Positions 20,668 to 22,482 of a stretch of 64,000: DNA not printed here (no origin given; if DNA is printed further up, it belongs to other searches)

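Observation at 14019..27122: Two-operon aryl-polyene/flexirubin-like lipid cluster with no visible reductive loop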

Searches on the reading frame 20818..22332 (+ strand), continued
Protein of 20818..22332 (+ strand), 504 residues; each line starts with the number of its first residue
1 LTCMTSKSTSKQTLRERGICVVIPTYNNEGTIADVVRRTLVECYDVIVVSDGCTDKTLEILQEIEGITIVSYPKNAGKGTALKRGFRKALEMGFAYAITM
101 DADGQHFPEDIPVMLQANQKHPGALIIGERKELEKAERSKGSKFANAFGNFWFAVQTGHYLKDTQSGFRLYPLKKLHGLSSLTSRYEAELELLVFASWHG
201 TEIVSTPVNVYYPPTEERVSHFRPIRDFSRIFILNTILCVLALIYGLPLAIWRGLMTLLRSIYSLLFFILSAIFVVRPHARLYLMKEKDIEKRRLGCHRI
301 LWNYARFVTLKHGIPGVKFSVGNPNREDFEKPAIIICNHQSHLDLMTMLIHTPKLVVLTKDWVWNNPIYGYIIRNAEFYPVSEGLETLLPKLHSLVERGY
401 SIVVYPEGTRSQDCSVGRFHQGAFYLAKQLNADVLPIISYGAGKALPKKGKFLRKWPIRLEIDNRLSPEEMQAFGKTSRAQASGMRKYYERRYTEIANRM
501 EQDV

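Call 25: search_protein_families(library=ncbifam, proteins=[L028:493-1221:+, L028:1223-2446:+, L028:3605-4057:+, L028:4085-4513:+, L028:9192-9608:+, L028:9612-9986:+, L028:11490-12983:+, L028:12974-14485:+, L028:14498-15634:+, L008:2358-2891:+], max_evalue=0.001)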
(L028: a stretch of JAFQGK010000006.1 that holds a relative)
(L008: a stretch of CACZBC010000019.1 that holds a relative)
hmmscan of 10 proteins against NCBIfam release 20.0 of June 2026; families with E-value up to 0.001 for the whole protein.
L028:493-1221:+ (242 aa): 231 families (the best 25 are shown)
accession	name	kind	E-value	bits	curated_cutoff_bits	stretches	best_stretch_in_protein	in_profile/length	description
NF053542.1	FlxB_rubin_SDR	equivalog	9.2e-120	398.8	340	1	2-241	1-239/239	flexirubin biosynthesis SDR family reductase FlxB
NF004200.0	PRK05653.1-5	equivalog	4.5e-92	308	273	1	2-241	3-241/242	3-oxoacyl-ACP reductase FabG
TIGR01830.1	3oxo_ACP_reduc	equivalog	5.8e-85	284.8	297.75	1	4-242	1-239/239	3-oxoacyl-[acyl-carrier-protein] reductase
NF009466.0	PRK12826.1-2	subfamily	1.1e-79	267.4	222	1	3-242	5-245/248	3-oxoacyl-ACP reductase FabG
TIGR01831.1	fabG_rel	equivalog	1.9e-79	266.5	338.85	1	5-241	2-238/239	3-ketoacyl-ACP reductase FabG2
NF004197.0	PRK05653.1-1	equivalog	1.7e-77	260.4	332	1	2-242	8-247/249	3-oxoacyl-ACP reductase FabG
TIGR01829.1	AcAcCoA_reduct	subfamily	1.3e-76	257.4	302.1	1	3-242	2-241/242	acetoacetyl-CoA reductase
NF009464.0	PRK12824.1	subfamily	1.3e-75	254.2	269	1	2-242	3-243/245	3-oxoacyl-ACP reductase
NF004199.0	PRK05653.1-4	equivalog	6.1e-75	252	301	1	2-242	6-246/247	3-oxoacyl-ACP reductase FabG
NF004198.0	PRK05653.1-3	equivalog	1.3e-72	244.3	296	1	2-242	8-247/248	3-oxoacyl-ACP reductase FabG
NF047420.2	EF_P_mod_YmfI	equivalog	5e-62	209.7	238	1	4-242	2-236/236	elongation factor P 5-aminopentanone reductase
NF009546.0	PRK12935.1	equivalog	2e-60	204.4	418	1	2-242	7-246/247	acetoacetyl-CoA reductase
NF005559.1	PRK07231.1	subfamily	2.8e-59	200.6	215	1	2-241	5-247/249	glucose 1-dehydrogenase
NF009547.0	PRK12936.1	subfamily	2.4e-56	191.1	436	1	3-241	8-242/245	3-ketoacyl-(acyl-carrier-protein) reductase NodG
NF040605.2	mycolic_FabG1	exception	4.4e-56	190.3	420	1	4-241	4-229/233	3-oxoacyl-ACP reductase FabG1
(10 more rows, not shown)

L028:1223-2446:+ (407 aa): 38 families (the best 25 are shown)
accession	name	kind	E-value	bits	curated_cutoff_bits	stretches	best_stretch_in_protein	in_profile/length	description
NF005935.0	PRK07967.1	equivalog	8.1e-116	387.2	630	1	1-406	1-404/406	beta-ketoacyl-ACP synthase I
TIGR03150.1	fabF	equivalog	2.9e-102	342.4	493.75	1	2-404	1-407/407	beta-ketoacyl-ACP synthase II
NF005589.0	PRK07314.1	subfamily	8.7e-102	340.9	387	1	1-406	3-412/413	beta-ketoacyl-ACP synthase II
NF006587.0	PRK09116.1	equivalog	1.4e-90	304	470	1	1-406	1-407/408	beta-ketoacyl-ACP synthase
NF004970.0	PRK06333.1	subfamily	1.1e-88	297.9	525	1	1-406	3-422/424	beta-ketoacyl-ACP synthase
NF006274.0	PRK08439.1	equivalog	5.3e-77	259.3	621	1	1-405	1-405/406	beta-ketoacyl-ACP synthase II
NF006434.0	PRK08722.1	equivalog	6.7e-74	249.2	759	1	2-406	4-414/414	beta-ketoacyl-ACP synthase II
NF005490.0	PRK07103.1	equivalog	6.9e-73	246.1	445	1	1-405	3-412/414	polyketide beta-ketoacyl:acyl carrier protein synthase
NF005076.0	PRK06501.1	equivalog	1.3e-65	222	629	1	4-404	13-421/425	beta-ketoacyl-ACP synthase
NF005916.1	PRK07910.1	equivalog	1.3e-61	208.8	560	1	3-404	13-416/418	KasA/KasB family beta-ketoacyl-ACP synthase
NF006618.0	PRK09185.1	subfamily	5.7e-61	206.7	407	1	1-404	2-391/394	beta-ketoacyl-ACP synthase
NF004618.0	PRK05952.1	equivalog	5e-57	193.5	455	1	3-405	3-382/384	beta-ketoacyl-ACP synthase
NF058662.1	cispenta_AmcF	equivalog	3e-48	164.7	325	1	4-404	2-368/369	cispentacin biosynthesis acyltransferase subunit AmcF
NF040607.1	mycolic_Pks13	equivalog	6.5e-30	103.4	2100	1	82-406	198-526/1680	polyketide synthase Pks13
NF045894.1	PKS_plus_SDR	equivalog_domain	3.3e-29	101.2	1740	1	79-403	97-424/1515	type I polyketide synthase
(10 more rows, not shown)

L028:3605-4057:+ (150 aa): 1 family
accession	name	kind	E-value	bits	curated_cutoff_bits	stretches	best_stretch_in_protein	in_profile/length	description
NF000582.1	PRK00006.1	equivalog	0.00012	22.1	113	1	15-144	4-135/137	3-hydroxyacyl-ACP dehydratase FabZ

L028:4085-4513:+ (142 aa): 4 families
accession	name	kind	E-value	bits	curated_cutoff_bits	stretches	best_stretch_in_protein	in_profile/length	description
NF047424.1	MenI_Staph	exception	4.4e-17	62.4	225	1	10-124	5-118/148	1,4-dihydroxy-2-naphthoyl-CoA hydrolase MenI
TIGR00051.1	TIGR00051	subfamily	1.4e-14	54.4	68.7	1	15-121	4-109/117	YbgC/FadM family acyl-CoA thioesterase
TIGR02799.1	thio_ybgC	equivalog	2.3e-06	27.9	141.35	1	13-117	5-108/126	tol-pal system-associated acyl-CoA thioesterase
NF008065.0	PRK10800.1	equivalog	0.00017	21.7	185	1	14-116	11-112/134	tol-pal system-associated acyl-CoA thioesterase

L028:9192-9608:+ (138 aa): 1 family
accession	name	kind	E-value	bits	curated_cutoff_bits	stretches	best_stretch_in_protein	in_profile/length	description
NF053540.1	LolB2_flexi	equivalog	3.9e-06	26.7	60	1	32-109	47-123/203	flexirubin biosynthesis protein LolB2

L028:9612-9986:+ (124 aa): 2 families
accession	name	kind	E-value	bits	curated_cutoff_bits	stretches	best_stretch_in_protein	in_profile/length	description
TIGR01750.1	fabZ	equivalog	0.00015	21.6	155.15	1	32-106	43-127/141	3-hydroxyacyl-ACP dehydratase FabZ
NF000582.1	PRK00006.1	equivalog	0.00028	20.8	113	1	31-107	41-124/137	3-hydroxyacyl-ACP dehydratase FabZ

L028:11490-12983:+ (497 aa): 41 families (the best 25 are shown)
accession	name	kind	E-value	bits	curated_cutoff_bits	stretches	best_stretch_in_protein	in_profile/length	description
TIGR02733.1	desat_CrtD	equivalog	1.9e-38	132.4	549.7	1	3-482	3-488/492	C-3',4' desaturase CrtD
TIGR02730.1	carot_isom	equivalog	1.6e-24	86.7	586.9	1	4-486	3-491/493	carotenoid isomerase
TIGR02734.1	crtI_fam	subfamily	8e-24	84.2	238.1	1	4-268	1-271/504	phytoene desaturase family protein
NF005560.0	PRK07233.1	equivalog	1.2e-18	67.2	252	2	3-57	2-56/435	hypothetical protein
NF058655.1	CrtID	equivalog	1.3e-17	63.8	640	1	4-355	1-360/478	bifunctional phytoene desaturase/3,4-desaturase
NF045689.1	BCarotKetCrtO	equivalog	5.6e-17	61.5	1000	1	72-283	101-313/563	beta-carotene ketolase CrtO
NF045637.1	carotdesatCrtDProt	equivalog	1.4e-16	60.2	580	2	164-463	172-462/485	1-hydroxycarotenoid 3,4-desaturase CrtD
NF042421.1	hydcarot_desat_CrtD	equivalog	3.1e-16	58.9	500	1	1-128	1-125/487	1-hydroxycarotenoid 3,4-desaturase CrtD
TIGR03467.1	HpnE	equivalog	5.7e-12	45.7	283.05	1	4-281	1-273/430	hydroxysqualene dehydroxylase HpnE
NF005548.0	PRK07208.1-4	equivalog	4e-11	42.2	389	1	2-55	4-57/488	hypothetical protein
NF005546.0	PRK07208.1-2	equivalog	4.5e-10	38.7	418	1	221-280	258-322/527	hypothetical protein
NF009410.0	PRK12771.1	subfamily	4.7e-08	32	516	1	3-40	140-177/566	NAD(P)-binding protein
NF005545.0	PRK07208.1-1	equivalog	3.7e-07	28.9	451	1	3-57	9-64/504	hypothetical protein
TIGR00562.1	proto_IX_ox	equivalog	4e-07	29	97.85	1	2-58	3-61/470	protoporphyrinogen oxidase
TIGR00292.1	TIGR00292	equivalog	7.2e-06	25.4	148.3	1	2-39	22-59/254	sulfide-dependent adenosine diphosphate thiazole synthase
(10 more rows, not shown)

L028:12974-14485:+ (503 aa): 21 families
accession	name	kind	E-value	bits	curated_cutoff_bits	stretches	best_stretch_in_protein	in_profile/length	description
TIGR02733.1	desat_CrtD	equivalog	2.8e-30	105.4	549.7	2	8-127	3-119/492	C-3',4' desaturase CrtD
TIGR02730.1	carot_isom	equivalog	4.4e-25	88.5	586.9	1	9-471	3-468/493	carotenoid isomerase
NF045637.1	carotdesatCrtDProt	equivalog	1.9e-21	76.2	580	2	169-484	170-473/485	1-hydroxycarotenoid 3,4-desaturase CrtD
TIGR02734.1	crtI_fam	subfamily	2e-20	72.9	238.1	1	9-480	1-475/504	phytoene desaturase family protein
NF058655.1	CrtID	equivalog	3e-16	59.3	640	1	10-275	2-272/478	bifunctional phytoene desaturase/3,4-desaturase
NF042421.1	hydcarot_desat_CrtD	equivalog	1.6e-13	50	500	1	7-289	2-291/487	1-hydroxycarotenoid 3,4-desaturase CrtD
NF005560.0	PRK07233.1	equivalog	6.5e-12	45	252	1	9-56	3-50/435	hypothetical protein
NF045689.1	BCarotKetCrtO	equivalog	6.9e-12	44.7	1000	1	116-290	137-312/563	beta-carotene ketolase CrtO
TIGR03467.1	HpnE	equivalog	1.4e-11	44.4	283.05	1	10-62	2-56/430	hydroxysqualene dehydroxylase HpnE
NF005548.0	PRK07208.1-4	equivalog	2.5e-06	26.4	389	1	7-60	4-57/488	hypothetical protein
NF005566.0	PRK07236.1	subfamily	3.7e-06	26.1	333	1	6-38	6-38/386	hypothetical protein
NF001933.0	PRK00711.1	subfamily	2e-05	23.8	383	0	215-276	194-254/429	D-amino acid dehydrogenase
TIGR02731.1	phytoene_desat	equivalog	2.5e-05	23.2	569.4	1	10-88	3-80/453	15-cis-phytoene desaturase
TIGR00562.1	proto_IX_ox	equivalog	4.4e-05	22.3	97.85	1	7-82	3-78/470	protoporphyrinogen oxidase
NF005545.0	PRK07208.1-1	equivalog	6.4e-05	21.5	451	1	9-60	10-62/504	hypothetical protein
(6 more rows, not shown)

L028:14498-15634:+ (378 aa): 0 families

L008:2358-2891:+ (177 aa): 0 families

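Call 62: search_protein_families(library=pfam, proteins=[L008:2358-2891:+, L072:898-1401:+, L037:1529-2041:+, L028:19952-20752:+, L028:20768-21493:+, L028:3605-4057:+, L028:9192-9608:+, L073:9541-10008:+, L057:4065-4499:+, L057:22-1743:+], max_evalue=1)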
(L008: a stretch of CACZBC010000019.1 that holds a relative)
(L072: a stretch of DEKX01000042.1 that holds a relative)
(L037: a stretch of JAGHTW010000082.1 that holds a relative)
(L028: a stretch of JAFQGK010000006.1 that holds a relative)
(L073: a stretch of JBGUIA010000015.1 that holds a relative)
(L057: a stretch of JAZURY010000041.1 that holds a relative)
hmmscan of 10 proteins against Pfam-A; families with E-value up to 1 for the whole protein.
L008:2358-2891:+ (177 aa): 2 families
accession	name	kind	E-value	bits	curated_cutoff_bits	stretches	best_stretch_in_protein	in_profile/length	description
PF25425.1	YfjL_N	-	0.013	16.2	27.8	1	8-41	14-47/97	YfjL-like, N-terminal domain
PF14292.12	SusE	-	0.11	13.1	25.2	1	23-130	16-103/106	SusE outer membrane protein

L072:898-1401:+ (167 aa): 1 family
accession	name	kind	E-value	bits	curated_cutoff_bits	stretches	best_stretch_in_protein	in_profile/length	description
PF11178.13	DUF2963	-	0.07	13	22.6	1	122-146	14-38/52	Protein of unknown function (DUF2963)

L037:1529-2041:+ (170 aa): 1 family
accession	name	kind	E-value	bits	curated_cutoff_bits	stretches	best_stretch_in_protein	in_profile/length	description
PF09264.17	Sial-lect-inser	-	0.056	13.6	25.8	1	46-103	11-68/198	Vibrio cholerae sialidase, lectin insertion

L028:19952-20752:+ (266 aa): 16 families
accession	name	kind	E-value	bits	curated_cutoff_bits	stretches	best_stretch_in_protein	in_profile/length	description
PF00561.26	Abhydrolase_1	-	2.6e-13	50.7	25.8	2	42-154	1-103/245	alpha/beta hydrolase fold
PF12146.15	Hydrolase_4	-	3.8e-12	46.5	27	1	42-158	5-117/239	Serine aminopeptidase, S33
PF12697.13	Abhydrolase_6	-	4.6e-09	37.7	26.3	1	44-246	1-206/217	Alpha/beta hydrolase family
PF02129.25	Peptidase_S15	-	4.9e-06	26.9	23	1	26-163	7-142/262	X-Pro dipeptidyl-peptidase (S15 family)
PF00326.27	Peptidase_S9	-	7.8e-06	26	22.6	1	95-264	43-209/213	Prolyl oligopeptidase family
PF05057.20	DUF676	-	0.00012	22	20.3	1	43-144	7-109/217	Putative serine esterase (DUF676)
PF02230.22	Abhydrolase_2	-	0.0011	19.3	23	1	207-256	158-204/217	Phospholipase/Carboxylesterase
PF02089.21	Palm_thioest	-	0.0011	19.2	26.8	1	44-136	2-95/254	Palmitoyl protein thioesterase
PF20434.5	BD-FAE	-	0.0013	18.7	26.8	1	38-138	10-113/215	BD-FAE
PF03959.19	FSH1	-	0.0015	18.7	21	1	117-245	104-200/211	Serine hydrolase (FSH1)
PF08386.16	Abhydrolase_4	-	0.044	14.3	21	1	207-245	36-74/103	TAP-like protein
PF01764.32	Lipase_3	-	0.046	14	22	1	80-142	30-91/140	Lipase (class 3)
PF00756.26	Esterase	-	0.07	13.3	22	0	27-77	11-61/251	Putative esterase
PF07859.19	Abhydrolase_3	-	0.11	12.6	25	1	114-154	71-112/210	alpha/beta hydrolase fold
PF20408.4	Abhydrolase_11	-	0.15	12.2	27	1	43-83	4-44/193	Alpha/beta hydrolase domain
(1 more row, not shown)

L028:20768-21493:+ (242 aa): 5 families
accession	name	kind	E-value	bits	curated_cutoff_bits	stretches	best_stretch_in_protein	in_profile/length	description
PF02310.24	B12-binding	-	4e-12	46.5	32.1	1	11-124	9-120/121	B12 binding domain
PF04055.27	Radical_SAM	-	0.00029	21.5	29.5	1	181-233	2-58/166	Radical SAM superfamily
PF06925.17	MGDG_synth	-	0.0095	16.5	25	1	34-78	67-109/169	Monogalactosyldiacylglycerol (MGDG) synthase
PF11230.13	YjjI-like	-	0.12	11.1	23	0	74-130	76-130/485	Glycyl radical enzyme YjjI-like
PF19864.5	Radical_SAM_N2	-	0.18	11.7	29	1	88-129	89-126/151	Radical SAM proteins, N-terminal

L028:3605-4057:+ (150 aa): 1 family
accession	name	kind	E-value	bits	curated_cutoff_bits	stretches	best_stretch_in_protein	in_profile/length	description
PF00266.25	Aminotran_5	-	0.017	14.5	21.5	1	9-87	289-368/371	Aminotransferase class-V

L028:9192-9608:+ (138 aa): 1 family
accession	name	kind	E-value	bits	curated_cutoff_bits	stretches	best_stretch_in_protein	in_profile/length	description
PF05593.20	RHS_repeat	-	0.2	12.6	22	1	53-83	3-31/38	RHS Repeat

L073:9541-10008:+ (155 aa): 1 family
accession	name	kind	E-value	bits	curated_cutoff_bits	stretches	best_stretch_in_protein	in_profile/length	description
PF14591.11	AF0941-like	-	0.15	13.1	22.6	1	102-152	29-78/113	AF0941-like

L057:4065-4499:+ (144 aa): 1 family
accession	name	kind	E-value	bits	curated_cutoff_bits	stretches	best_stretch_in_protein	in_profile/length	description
PF07977.19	FabA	-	0.0067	16.5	23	1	24-139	2-138/138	FabA-like domain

L057:22-1743:+ (573 aa): 4 families
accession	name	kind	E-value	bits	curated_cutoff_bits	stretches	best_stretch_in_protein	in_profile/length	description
PF23763.2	Beta-barrel_GLAA-B_I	-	8.2e-24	84.1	28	1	103-196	1-95/95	GLAA-B beta-barrel domain I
PF23764.1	Beta-barrel_GLAA-B_II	-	9.2e-10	39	28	1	306-352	2-46/67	GLAA-B beta-barrel domain II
PF13229.12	Beta_helix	-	6.2e-08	32.9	25.9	1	384-498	46-142/158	Right handed beta helix region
PF05048.19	NosD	-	0.00018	21.5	23.6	1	385-440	39-91/212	Periplasmic copper-binding protein (NosD)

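Call 70: search_protein_families(library=pfam, proteins=[L057:16392-16622:+, L057:16637-18115:+, L057:17902-19404:+, L057:19423-20694:+, L084:16526-18304:+, L084:20101-21075:+, L020:10456-11403:+, L020:11400-11891:+, L020:13418-14113:+, L020:14205-15068:+], max_evalue=0.001)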
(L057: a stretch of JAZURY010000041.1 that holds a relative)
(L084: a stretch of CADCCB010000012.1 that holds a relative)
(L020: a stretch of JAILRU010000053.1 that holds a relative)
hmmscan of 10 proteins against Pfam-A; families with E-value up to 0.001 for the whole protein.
L057:16392-16622:+ (76 aa): 0 families

L057:16637-18115:+ (492 aa): 3 families
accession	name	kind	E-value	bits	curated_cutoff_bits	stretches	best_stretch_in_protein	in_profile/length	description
PF03129.25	HGTP_anticodon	-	9e-23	80.7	21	1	304-399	1-93/94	Anticodon binding domain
PF00587.30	tRNA-synt_2b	-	6.1e-22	79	29.3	1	116-285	6-176/179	tRNA synthetase class II core domain (G, H, P, S and T)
PF09180.16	ProRS-C_1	-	1e-20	74.1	31.5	1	426-492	1-71/71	Prolyl-tRNA synthetase, C-terminal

L057:17902-19404:+ (500 aa): 0 families

L057:19423-20694:+ (423 aa): 2 families
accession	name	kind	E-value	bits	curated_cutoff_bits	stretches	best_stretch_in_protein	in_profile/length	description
PF07690.21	MFS_1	-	9.6e-15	54.8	33.4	1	25-376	12-345/347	Major Facilitator Superfamily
PF03092.22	BT1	-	7.2e-08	32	22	1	29-414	10-338/432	BT1 family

L084:16526-18304:+ (592 aa): 2 families
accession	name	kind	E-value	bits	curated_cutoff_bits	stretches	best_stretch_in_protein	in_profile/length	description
PF04616.20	Glyco_hydro_43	-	2.3e-16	60.4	32.2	1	44-374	3-281/288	Glycosyl hydrolases family 43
PF03422.21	CBM_6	-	1.1e-09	39.1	28.9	1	405-534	1-125/125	Carbohydrate binding module (family 6)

L084:20101-21075:+ (324 aa): 1 family
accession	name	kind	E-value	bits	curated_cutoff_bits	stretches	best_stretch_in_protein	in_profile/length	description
PF12969.12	DUF3857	-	5.8e-10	39.9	24.6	1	114-249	7-144/170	Domain of Unknown Function with PDB structure (DUF3857)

L020:10456-11403:+ (315 aa): 2 families
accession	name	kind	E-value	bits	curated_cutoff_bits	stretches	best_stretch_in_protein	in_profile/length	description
PF13280.12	WYL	-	2e-14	53.8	21.8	1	133-201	2-69/70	WYL domain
PF25583.1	WCX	-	1.1e-09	38.9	23.9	1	233-309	2-75/76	WCX domain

L020:11400-11891:+ (163 aa): 2 families
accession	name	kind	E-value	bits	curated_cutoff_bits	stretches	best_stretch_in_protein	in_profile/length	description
PF00929.31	RNase_T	-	5.5e-21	76.2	24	1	6-156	2-161/164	Exonuclease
PF16473.11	Rv2179c-like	-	6.1e-19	68.8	27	1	5-162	3-176/177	3'-5' exoribonuclease Rv2179c-like domain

L020:13418-14113:+ (231 aa): 5 families
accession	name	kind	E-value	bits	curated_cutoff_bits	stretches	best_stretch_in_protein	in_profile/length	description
PF00005.33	ABC_tran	-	8.3e-21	75.5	25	1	18-156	1-137/137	ABC transporter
PF13304.12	AAA_21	-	2.7e-09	37.9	27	1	119-186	229-299/304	AAA domain, putative AbiEii toxin, Type IV TA system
PF13555.12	AAA_29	-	0.00011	22.4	27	1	21-56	15-50/61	P-loop containing region of AAA domain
PF13175.12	AAA_15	-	0.00027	21.1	32.1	0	18-62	14-61/374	AAA ATPase domain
PF13476.12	AAA_23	-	0.00038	21.6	27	1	11-46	7-37/201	AAA domain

L020:14205-15068:+ (287 aa): 0 families

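Call 81: find_homologous_proteins(query=L044:328-1059:+, max_evalue=1e-20)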
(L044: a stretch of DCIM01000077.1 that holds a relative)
Query L044:328-1059:+ (244 aa): 8000 proteins with E <= 1e-20 among 8000 candidates; the best 120 are listed.
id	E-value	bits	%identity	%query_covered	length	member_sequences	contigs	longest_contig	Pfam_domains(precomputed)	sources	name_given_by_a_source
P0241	4.9e-143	493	93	100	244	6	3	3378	PF08659.17,PF13561.13,PF00106.32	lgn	-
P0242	3.3e-131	454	85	100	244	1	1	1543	PF08659.17,PF13561.13,PF00106.32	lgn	-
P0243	9.9e-128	442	82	100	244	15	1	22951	PF08659.17,PF13561.13,PF00106.32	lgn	-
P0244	4.0e-116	405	76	100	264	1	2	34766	PF08659.17,PF13561.13,PF00106.32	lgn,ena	-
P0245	3.3e-115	402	75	100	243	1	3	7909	PF08659.17,PF13561.13,PF00106.32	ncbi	-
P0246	8.1e-115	400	75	100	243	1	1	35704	PF08659.17,PF13561.13,PF00106.32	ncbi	-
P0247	9.4e-115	400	75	100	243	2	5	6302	PF08659.17,PF13561.13,PF00106.32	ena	-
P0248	2.5e-114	399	74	100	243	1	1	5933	PF08659.17,PF13561.13,PF00106.32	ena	-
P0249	2.9e-114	398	75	100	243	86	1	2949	PF08659.17,PF13561.13,PF00106.32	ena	-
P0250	6.1e-114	397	73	100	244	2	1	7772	PF08659.17,PF13561.13,PF00106.32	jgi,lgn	-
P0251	9.1e-114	397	73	100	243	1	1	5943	PF08659.17,PF13561.13,PF00106.32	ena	-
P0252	1.8e-113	396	74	100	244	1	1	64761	PF08659.17,PF13561.13,PF00106.32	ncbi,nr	ncbi:MAG: 3-oxoacyl-ACP reductase FabG [Bacteroidales bacterium]|nr:3-oxoacyl-ACP reductase FabG [Ba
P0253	2.7e-113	395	74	100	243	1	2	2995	PF08659.17,PF13561.13,PF00106.32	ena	-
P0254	5.2e-113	394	74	100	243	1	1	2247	PF08659.17,PF13561.13,PF00106.32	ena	-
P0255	6.4e-113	394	74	99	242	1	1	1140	PF08659.17,PF13561.13,PF00106.32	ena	-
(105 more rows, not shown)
